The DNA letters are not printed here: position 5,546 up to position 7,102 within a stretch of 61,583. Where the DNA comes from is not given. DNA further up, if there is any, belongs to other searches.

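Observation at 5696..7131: Candidate minimal RiPP-like cassette: SD-led 16-codon Cys micro-ORF, terminator, then radical SAM/SPASM enzyme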

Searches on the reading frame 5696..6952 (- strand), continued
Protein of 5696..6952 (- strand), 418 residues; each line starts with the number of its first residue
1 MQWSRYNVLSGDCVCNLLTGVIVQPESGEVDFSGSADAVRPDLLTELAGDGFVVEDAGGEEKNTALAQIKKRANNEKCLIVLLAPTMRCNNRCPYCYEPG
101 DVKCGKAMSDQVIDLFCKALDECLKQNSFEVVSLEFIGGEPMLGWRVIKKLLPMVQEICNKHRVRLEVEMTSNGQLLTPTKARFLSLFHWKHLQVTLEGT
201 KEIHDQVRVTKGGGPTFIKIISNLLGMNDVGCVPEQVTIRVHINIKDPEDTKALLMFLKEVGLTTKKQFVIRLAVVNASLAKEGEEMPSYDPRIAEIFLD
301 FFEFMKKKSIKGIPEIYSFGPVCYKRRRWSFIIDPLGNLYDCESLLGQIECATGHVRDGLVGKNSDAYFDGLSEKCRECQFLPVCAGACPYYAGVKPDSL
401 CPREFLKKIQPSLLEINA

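Call 58: search_protein_families(library=ncbifam, proteins=[P0007, P0009, P0005, P0006, P0010, P0011], max_evalue=1)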
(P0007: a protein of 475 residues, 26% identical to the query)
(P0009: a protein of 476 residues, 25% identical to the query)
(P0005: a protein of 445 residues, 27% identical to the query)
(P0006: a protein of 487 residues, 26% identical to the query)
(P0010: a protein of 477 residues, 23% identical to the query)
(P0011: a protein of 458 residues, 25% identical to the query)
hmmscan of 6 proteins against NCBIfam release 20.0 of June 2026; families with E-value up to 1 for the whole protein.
P0007 (475 aa): 72 families (the best 25 are shown)
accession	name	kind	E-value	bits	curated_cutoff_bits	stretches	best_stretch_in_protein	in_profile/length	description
TIGR04280.1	geopep_mat_rSAM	hypoth_equivalog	1.7e-71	241.4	400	1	1-430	1-423/428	geopeptide radical SAM maturase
NF047865.1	rSAM_PapB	equivalog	7.9e-33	114.1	340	2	101-287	10-190/330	PapB family radical SAM/SPASM ranthipeptide maturase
NF038107.1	rSAM_NF038107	equivalog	8e-28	97.4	600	1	1-415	1-416/444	Cys-every-fifth radical SAM/SPASM peptide maturase CefB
TIGR04463.1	rSAM_vs_C_rich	equivalog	1.1e-26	93.7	525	1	6-413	1-407/438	TIGR04463 family radical SAM/SPASM RiPP maturase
NF052473.1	rSAM_FlmE_OhkG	exception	2.5e-24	85.8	500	2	1-278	1-285/481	FlmE/OhkG family radical SAM/SPASM peptide maturase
TIGR03974.1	rSAM_six_Cys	equivalog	9.7e-24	84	425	2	99-278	102-282/451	thioether cross-link-forming SCIFF peptide maturase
TIGR04064.1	rSAM_nif11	equivalog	1e-23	83.8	518.7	2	61-239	45-221/459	nif11-like peptide radical SAM maturase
TIGR03906.1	quino_hemo_SAM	equivalog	5.8e-23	81.3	453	2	94-239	93-238/467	quinohemoprotein amine dehydrogenase maturation protein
TIGR04334.1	rSAM_Clo7bot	equivalog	1.6e-19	69.9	600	1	17-421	14-427/440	radical SAM/SPASM domain Clo7bot peptide maturase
NF041298.1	rSAM_mat_DynA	equivalog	3e-17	62.6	450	2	97-239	4-143/356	dynobactin maturation radical SAM/SPASM protein DynA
TIGR04068.1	rSAM_ocin_clost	equivalog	4.8e-17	62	500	1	16-243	8-233/462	Cys-rich peptide radical SAM maturase CcpM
NF040492.1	not_ScfB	exception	5.5e-16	58.5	855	2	99-278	100-281/450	ScfB-related radical SAM/SPASM orphan maturase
TIGR03978.1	rSAM_paired_1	equivalog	6.2e-15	54.9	370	1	80-244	67-229/466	His-Xaa-Ser system radical SAM maturase HxsB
TIGR03942.1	sulfatase_rSAM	equivalog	5.3e-14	52.1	349.45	2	99-239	6-145/363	anaerobic sulfatase maturase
NF041707.1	rSAM_YhhB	equivalog_domain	9.1e-14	51.1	445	1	98-239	6-149/369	cyclophane-forming radical SAM/SPASM peptide maturase YhhB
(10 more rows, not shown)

P0009 (476 aa): 75 families (the best 25 are shown)
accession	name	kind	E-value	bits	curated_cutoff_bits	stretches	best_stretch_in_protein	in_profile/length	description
TIGR04280.1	geopep_mat_rSAM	hypoth_equivalog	2e-72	244.5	400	1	1-430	1-423/428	geopeptide radical SAM maturase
NF047865.1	rSAM_PapB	equivalog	5.5e-38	131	340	2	101-289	10-192/330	PapB family radical SAM/SPASM ranthipeptide maturase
TIGR04463.1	rSAM_vs_C_rich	equivalog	4.8e-34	117.9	525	1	6-412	1-406/438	TIGR04463 family radical SAM/SPASM RiPP maturase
NF038107.1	rSAM_NF038107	equivalog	3.6e-31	108.4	600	2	1-242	1-233/444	Cys-every-fifth radical SAM/SPASM peptide maturase CefB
NF052473.1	rSAM_FlmE_OhkG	exception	4.2e-28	98.3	500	2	1-251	1-258/481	FlmE/OhkG family radical SAM/SPASM peptide maturase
TIGR03974.1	rSAM_six_Cys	equivalog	1.9e-27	96.2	425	2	101-278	104-282/451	thioether cross-link-forming SCIFF peptide maturase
TIGR04064.1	rSAM_nif11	equivalog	1.2e-26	93.5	518.7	2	98-275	82-256/459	nif11-like peptide radical SAM maturase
TIGR03906.1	quino_hemo_SAM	equivalog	9.1e-26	90.5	453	2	91-239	90-238/467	quinohemoprotein amine dehydrogenase maturation protein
TIGR04334.1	rSAM_Clo7bot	equivalog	4.8e-24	84.8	600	2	15-242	12-234/440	radical SAM/SPASM domain Clo7bot peptide maturase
NF041298.1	rSAM_mat_DynA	equivalog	9.1e-19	67.6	450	2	97-240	4-144/356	dynobactin maturation radical SAM/SPASM protein DynA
TIGR04068.1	rSAM_ocin_clost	equivalog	1.7e-18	66.8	500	1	95-244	85-234/462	Cys-rich peptide radical SAM maturase CcpM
NF040492.1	not_ScfB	exception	2e-18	66.5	855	2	61-277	61-280/450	ScfB-related radical SAM/SPASM orphan maturase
NF041707.1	rSAM_YhhB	equivalog_domain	2.2e-16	59.8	445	1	98-239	6-149/369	cyclophane-forming radical SAM/SPASM peptide maturase YhhB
TIGR03978.1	rSAM_paired_1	equivalog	9.2e-16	57.6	370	1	26-245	20-230/466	His-Xaa-Ser system radical SAM maturase HxsB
TIGR04269.1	SAM_SPASM_FxsB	subfamily_domain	1.9e-14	53.5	370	1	101-239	9-151/363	FxsB family cyclophane-forming radical SAM/SPASM peptide maturase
TIGR03942.1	sulfatase_rSAM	equivalog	5.4e-14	52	349.45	2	99-239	6-145/363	anaerobic sulfatase maturase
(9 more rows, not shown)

P0005 (445 aa): 71 families (the best 25 are shown)
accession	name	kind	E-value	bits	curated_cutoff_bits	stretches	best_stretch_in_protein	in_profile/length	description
TIGR04463.1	rSAM_vs_C_rich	equivalog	6.3e-51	173.5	525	1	16-410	9-395/438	TIGR04463 family radical SAM/SPASM RiPP maturase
TIGR04334.1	rSAM_Clo7bot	equivalog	2.8e-41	141.6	600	1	90-434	88-431/440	radical SAM/SPASM domain Clo7bot peptide maturase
NF038107.1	rSAM_NF038107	equivalog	2.3e-39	135.4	600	1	7-409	4-401/444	Cys-every-fifth radical SAM/SPASM peptide maturase CefB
NF052473.1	rSAM_FlmE_OhkG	exception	5.5e-33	114.4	500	1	13-265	12-274/481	FlmE/OhkG family radical SAM/SPASM peptide maturase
NF047865.1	rSAM_PapB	equivalog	2.4e-29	102.6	340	1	92-271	3-180/330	PapB family radical SAM/SPASM ranthipeptide maturase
TIGR04280.1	geopep_mat_rSAM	hypoth_equivalog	1.2e-28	100.2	400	1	52-409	43-392/428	geopeptide radical SAM maturase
TIGR04068.1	rSAM_ocin_clost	equivalog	1.3e-25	90.2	500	1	27-265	17-263/462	Cys-rich peptide radical SAM maturase CcpM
TIGR04064.1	rSAM_nif11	equivalog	1.5e-19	70.1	518.7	1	81-232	67-221/459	nif11-like peptide radical SAM maturase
TIGR03942.1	sulfatase_rSAM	equivalog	2.7e-18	66.2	349.45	1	98-418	7-333/363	anaerobic sulfatase maturase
NF041707.1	rSAM_YhhB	equivalog_domain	3.3e-18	65.7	445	1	93-244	3-161/369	cyclophane-forming radical SAM/SPASM peptide maturase YhhB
TIGR04115.1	rSAM_Cxxx_rpt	equivalog_domain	3.6e-17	62.9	350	1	94-238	4-159/359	radical SAM peptide maturase, CXXX-repeat target family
NF040492.1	not_ScfB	exception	4.6e-17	62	855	1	94-330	97-333/450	ScfB-related radical SAM/SPASM orphan maturase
TIGR03974.1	rSAM_six_Cys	equivalog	9e-17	61.1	425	1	75-268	80-275/451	thioether cross-link-forming SCIFF peptide maturase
TIGR03978.1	rSAM_paired_1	equivalog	1.2e-16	60.6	370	1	95-285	86-271/466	His-Xaa-Ser system radical SAM maturase HxsB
TIGR04054.1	rSAM_NirJ1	equivalog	4.4e-16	58.5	650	1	94-266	38-196/387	putative heme d1 biosynthesis radical SAM protein NirJ1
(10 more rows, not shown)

P0006 (487 aa): 75 families (the best 25 are shown)
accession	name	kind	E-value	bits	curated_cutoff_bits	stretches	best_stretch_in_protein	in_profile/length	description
TIGR04280.1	geopep_mat_rSAM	hypoth_equivalog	2.3e-70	237.7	400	1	14-439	4-422/428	geopeptide radical SAM maturase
NF047865.1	rSAM_PapB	equivalog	4.3e-34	118.2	340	2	112-297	11-190/330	PapB family radical SAM/SPASM ranthipeptide maturase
NF038107.1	rSAM_NF038107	equivalog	4.5e-31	108.1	600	1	12-425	2-416/444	Cys-every-fifth radical SAM/SPASM peptide maturase CefB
TIGR04463.1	rSAM_vs_C_rich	equivalog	9.5e-29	100.4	525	1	16-424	1-408/438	TIGR04463 family radical SAM/SPASM RiPP maturase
TIGR04064.1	rSAM_nif11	equivalog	7.3e-27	94.2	518.7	2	69-248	43-220/459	nif11-like peptide radical SAM maturase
TIGR03906.1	quino_hemo_SAM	equivalog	1.6e-23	83.1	453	2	69-246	57-235/467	quinohemoprotein amine dehydrogenase maturation protein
NF052473.1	rSAM_FlmE_OhkG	exception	2.2e-22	79.4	500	1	11-295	1-294/481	FlmE/OhkG family radical SAM/SPASM peptide maturase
TIGR03974.1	rSAM_six_Cys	equivalog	3.1e-22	79.1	425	2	108-267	101-262/451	thioether cross-link-forming SCIFF peptide maturase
TIGR04334.1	rSAM_Clo7bot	equivalog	1.3e-18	66.9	600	2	29-285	16-268/440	radical SAM/SPASM domain Clo7bot peptide maturase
TIGR04068.1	rSAM_ocin_clost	equivalog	1.6e-18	66.8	500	1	110-250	90-230/462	Cys-rich peptide radical SAM maturase CcpM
NF041298.1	rSAM_mat_DynA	equivalog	4.7e-15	55.4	450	2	108-249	5-143/356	dynobactin maturation radical SAM/SPASM protein DynA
NF041707.1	rSAM_YhhB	equivalog_domain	8.3e-15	54.5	445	1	110-249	8-149/369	cyclophane-forming radical SAM/SPASM peptide maturase YhhB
NF040492.1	not_ScfB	exception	1.5e-14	53.7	855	2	89-247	79-237/450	ScfB-related radical SAM/SPASM orphan maturase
TIGR03978.1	rSAM_paired_1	equivalog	5.6e-14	51.8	370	1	100-256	80-231/466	His-Xaa-Ser system radical SAM maturase HxsB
TIGR04084.1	rSAM_AF0577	subfamily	6.3e-14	51.7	225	2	110-226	3-104/347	TIGR04084 family radical SAM/SPASM domain-containing protein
TIGR03942.1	sulfatase_rSAM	equivalog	1.2e-13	50.8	349.45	2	109-249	6-145/363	anaerobic sulfatase maturase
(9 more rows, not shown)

P0010 (477 aa): 72 families (the best 25 are shown)
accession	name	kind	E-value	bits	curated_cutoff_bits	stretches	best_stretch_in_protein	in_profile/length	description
TIGR04280.1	geopep_mat_rSAM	hypoth_equivalog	2.9e-67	227.5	400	1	8-428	5-421/428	geopeptide radical SAM maturase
NF047865.1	rSAM_PapB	equivalog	7.1e-35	120.8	340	2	101-288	10-191/330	PapB family radical SAM/SPASM ranthipeptide maturase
TIGR04463.1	rSAM_vs_C_rich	equivalog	4.5e-31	108.1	525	1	6-412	1-406/438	TIGR04463 family radical SAM/SPASM RiPP maturase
NF038107.1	rSAM_NF038107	equivalog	1.3e-28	100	600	2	2-242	2-233/444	Cys-every-fifth radical SAM/SPASM peptide maturase CefB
TIGR03974.1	rSAM_six_Cys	equivalog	5.1e-26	91.6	425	2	100-278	103-282/451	thioether cross-link-forming SCIFF peptide maturase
TIGR04064.1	rSAM_nif11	equivalog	7.7e-25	87.5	518.7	2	93-239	79-221/459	nif11-like peptide radical SAM maturase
NF052473.1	rSAM_FlmE_OhkG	exception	3e-24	85.6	500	1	1-270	1-277/481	FlmE/OhkG family radical SAM/SPASM peptide maturase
TIGR03906.1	quino_hemo_SAM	equivalog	1.6e-23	83.1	453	2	97-239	96-238/467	quinohemoprotein amine dehydrogenase maturation protein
TIGR04334.1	rSAM_Clo7bot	equivalog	4.1e-19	68.5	600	2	15-244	12-236/440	radical SAM/SPASM domain Clo7bot peptide maturase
TIGR04068.1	rSAM_ocin_clost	equivalog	4.9e-18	65.3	500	1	96-250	86-240/462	Cys-rich peptide radical SAM maturase CcpM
NF041298.1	rSAM_mat_DynA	equivalog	1.1e-17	64.1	450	2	97-240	4-144/356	dynobactin maturation radical SAM/SPASM protein DynA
NF040492.1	not_ScfB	exception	3.7e-17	62.3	855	2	60-277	60-280/450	ScfB-related radical SAM/SPASM orphan maturase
TIGR03978.1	rSAM_paired_1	equivalog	5.9e-17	61.6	370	1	93-258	83-238/466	His-Xaa-Ser system radical SAM maturase HxsB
NF041707.1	rSAM_YhhB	equivalog_domain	2.8e-15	56.1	445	1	98-239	6-149/369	cyclophane-forming radical SAM/SPASM peptide maturase YhhB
TIGR04269.1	SAM_SPASM_FxsB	subfamily_domain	4.9e-15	55.4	370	1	101-311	9-221/363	FxsB family cyclophane-forming radical SAM/SPASM peptide maturase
TIGR03942.1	sulfatase_rSAM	equivalog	1e-13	51.1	349.45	1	99-239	6-145/363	anaerobic sulfatase maturase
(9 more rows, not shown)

P0011 (458 aa): 80 families (the best 25 are shown)
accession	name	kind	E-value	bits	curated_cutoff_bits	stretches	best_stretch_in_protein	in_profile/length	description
NF038107.1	rSAM_NF038107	equivalog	4.5e-42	144.3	600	1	15-451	13-435/444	Cys-every-fifth radical SAM/SPASM peptide maturase CefB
TIGR04334.1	rSAM_Clo7bot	equivalog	2.2e-36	125.4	600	1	23-443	31-429/440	radical SAM/SPASM domain Clo7bot peptide maturase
NF041298.1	rSAM_mat_DynA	equivalog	1.2e-35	123.1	450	1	92-430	4-335/356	dynobactin maturation radical SAM/SPASM protein DynA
NF040899.1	ryptide_rSAM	equivalog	5.1e-33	114.4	600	1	7-422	25-430/464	radical SAM/SPASM ryptide class RiPP maturase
TIGR04280.1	geopep_mat_rSAM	hypoth_equivalog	1e-31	110.3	400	2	18-263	18-257/428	geopeptide radical SAM maturase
TIGR04463.1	rSAM_vs_C_rich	equivalog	4.8e-30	104.7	525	1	18-421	11-399/438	TIGR04463 family radical SAM/SPASM RiPP maturase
NF047865.1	rSAM_PapB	equivalog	2.9e-28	99.1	340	1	98-430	12-330/330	PapB family radical SAM/SPASM ranthipeptide maturase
TIGR03974.1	rSAM_six_Cys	equivalog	4.6e-28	98.3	425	1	67-429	70-429/451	thioether cross-link-forming SCIFF peptide maturase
NF052473.1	rSAM_FlmE_OhkG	exception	3e-26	92.2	500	1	32-443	39-451/481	FlmE/OhkG family radical SAM/SPASM peptide maturase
NF040492.1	not_ScfB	exception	5e-26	91.6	855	1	75-421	78-420/450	ScfB-related radical SAM/SPASM orphan maturase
TIGR03942.1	sulfatase_rSAM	equivalog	5.2e-25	88.3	349.45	1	97-439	9-350/363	anaerobic sulfatase maturase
TIGR04064.1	rSAM_nif11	equivalog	2.4e-23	82.6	518.7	2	96-237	85-226/459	nif11-like peptide radical SAM maturase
TIGR03978.1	rSAM_paired_1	equivalog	1.4e-19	70.2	370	2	12-234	7-226/466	His-Xaa-Ser system radical SAM maturase HxsB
TIGR03906.1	quino_hemo_SAM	equivalog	3.7e-18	65.4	453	1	96-433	101-431/467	quinohemoprotein amine dehydrogenase maturation protein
TIGR04083.1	rSAM_pep_methan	hypoth_equivalog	3.7e-17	62.3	300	1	93-442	4-339/376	TIGR04083 family peptide-modifying radical SAM enzyme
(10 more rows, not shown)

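Call 60: find_encoding_contigs(protein=P0006, flank=2500, max_places=1)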
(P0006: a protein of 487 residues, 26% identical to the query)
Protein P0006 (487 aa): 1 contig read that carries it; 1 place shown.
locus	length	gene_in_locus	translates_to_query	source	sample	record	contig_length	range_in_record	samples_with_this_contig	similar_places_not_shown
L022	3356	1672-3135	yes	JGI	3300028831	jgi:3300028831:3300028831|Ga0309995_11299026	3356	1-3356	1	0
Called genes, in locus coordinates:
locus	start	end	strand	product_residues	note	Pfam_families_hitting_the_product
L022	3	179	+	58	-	?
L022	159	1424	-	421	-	PF05157:MshEN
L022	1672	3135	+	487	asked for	PF13353:Fer4_12 (weak), PF04055:Radical_SAM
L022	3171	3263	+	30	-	-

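Call 61: find_encoding_contigs(protein=P0010, flank=2500, max_places=1)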
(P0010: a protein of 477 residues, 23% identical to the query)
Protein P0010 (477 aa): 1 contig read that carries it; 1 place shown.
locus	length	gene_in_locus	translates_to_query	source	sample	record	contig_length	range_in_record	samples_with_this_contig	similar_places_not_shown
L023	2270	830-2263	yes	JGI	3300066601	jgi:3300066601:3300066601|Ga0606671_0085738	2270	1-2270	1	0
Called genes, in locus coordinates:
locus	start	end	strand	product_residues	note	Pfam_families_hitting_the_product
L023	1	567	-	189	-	?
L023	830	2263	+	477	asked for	PF13353:Fer4_12 (weak), PF04055:Radical_SAM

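Call 66: find_encoding_contigs(protein=P0005, flank=2500, max_places=1)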
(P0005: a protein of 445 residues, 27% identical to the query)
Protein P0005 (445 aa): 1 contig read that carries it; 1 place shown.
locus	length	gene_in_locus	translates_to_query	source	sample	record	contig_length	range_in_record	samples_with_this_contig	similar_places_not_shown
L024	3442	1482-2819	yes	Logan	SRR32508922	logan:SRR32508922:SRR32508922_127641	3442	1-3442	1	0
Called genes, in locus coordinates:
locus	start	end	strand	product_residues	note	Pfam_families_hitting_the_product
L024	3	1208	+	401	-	?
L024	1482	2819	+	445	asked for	PF04055:Radical_SAM, PF13353:Fer4_12 (weak)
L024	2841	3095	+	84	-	PF00550:PP-binding (weak)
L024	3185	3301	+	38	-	-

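Call 86: search_protein_representatives(protein=window:5696-6952:-)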
Query: 418 residues. Proteins with E-value up to 0.001 (for the whole library): 18431; up to 1e-10: 6458; up to 1e-30: 100. The best 150 are listed.
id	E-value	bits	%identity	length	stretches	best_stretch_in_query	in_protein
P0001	3.0e-288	971.8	100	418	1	1-418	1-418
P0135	6.3e-47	176.8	32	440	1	22-416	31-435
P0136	1.7e-44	168.8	32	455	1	77-416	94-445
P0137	1.5e-43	165.7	31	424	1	60-414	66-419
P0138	3.4e-43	164.5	27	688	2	74-392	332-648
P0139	2.6e-41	158.3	31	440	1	15-396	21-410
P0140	2.8e-41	158.2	30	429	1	17-412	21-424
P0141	6.3e-41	157.0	27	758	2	44-390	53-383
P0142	3.8e-40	154.4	31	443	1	40-396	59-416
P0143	5.2e-39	150.7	28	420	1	40-394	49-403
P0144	1.3e-38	149.4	28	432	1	42-414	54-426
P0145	1.5e-38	149.2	32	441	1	40-393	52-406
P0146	2.3e-38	148.6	29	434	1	16-396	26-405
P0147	4.2e-38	147.7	29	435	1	51-416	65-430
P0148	1.2e-37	146.2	33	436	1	32-399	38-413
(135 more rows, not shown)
